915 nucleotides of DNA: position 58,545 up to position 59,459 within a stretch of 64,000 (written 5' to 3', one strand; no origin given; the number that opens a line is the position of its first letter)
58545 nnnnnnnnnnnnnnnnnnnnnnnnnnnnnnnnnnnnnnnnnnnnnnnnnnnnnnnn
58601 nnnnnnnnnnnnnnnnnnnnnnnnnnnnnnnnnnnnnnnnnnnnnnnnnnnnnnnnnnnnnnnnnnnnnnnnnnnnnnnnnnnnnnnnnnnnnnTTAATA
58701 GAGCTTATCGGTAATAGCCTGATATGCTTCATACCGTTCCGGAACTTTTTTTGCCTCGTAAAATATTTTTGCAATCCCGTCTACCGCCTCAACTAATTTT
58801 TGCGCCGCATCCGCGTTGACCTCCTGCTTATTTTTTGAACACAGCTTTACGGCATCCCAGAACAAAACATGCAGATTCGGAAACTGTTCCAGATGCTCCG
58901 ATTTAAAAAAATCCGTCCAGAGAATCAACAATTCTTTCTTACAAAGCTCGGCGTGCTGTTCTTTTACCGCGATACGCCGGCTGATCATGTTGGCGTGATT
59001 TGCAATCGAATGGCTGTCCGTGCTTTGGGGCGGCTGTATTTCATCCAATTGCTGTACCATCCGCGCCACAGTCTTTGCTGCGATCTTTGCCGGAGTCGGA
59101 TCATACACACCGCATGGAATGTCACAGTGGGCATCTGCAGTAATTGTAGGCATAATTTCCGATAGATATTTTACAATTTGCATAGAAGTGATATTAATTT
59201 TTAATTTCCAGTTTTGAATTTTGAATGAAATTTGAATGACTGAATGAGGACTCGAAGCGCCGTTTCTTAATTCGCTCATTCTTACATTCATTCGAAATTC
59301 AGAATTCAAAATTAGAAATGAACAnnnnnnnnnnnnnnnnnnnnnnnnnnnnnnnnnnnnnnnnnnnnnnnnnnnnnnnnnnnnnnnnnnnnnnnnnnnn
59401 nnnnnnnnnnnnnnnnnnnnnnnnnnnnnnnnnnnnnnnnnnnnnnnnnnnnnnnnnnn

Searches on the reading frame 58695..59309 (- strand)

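Call 62: search_protein_families(library=pfam, proteins=[window:58695-59309:-], max_evalue=0.01)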
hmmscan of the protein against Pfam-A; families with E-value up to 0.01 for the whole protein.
window:58695-59309:- (204 aa): 2 families
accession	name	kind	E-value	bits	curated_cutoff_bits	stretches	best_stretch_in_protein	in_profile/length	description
PF09055.16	Sod_Ni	-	1.4e-43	148.9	25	1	57-187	2-127/127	Nickel-containing superoxide dismutase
PF09392.15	T3SS_needle_F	-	0.00084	19.9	29.4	1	7-56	19-67/71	Type III secretion needle MxiH, YscF, SsaG, EprI, PscF, EscF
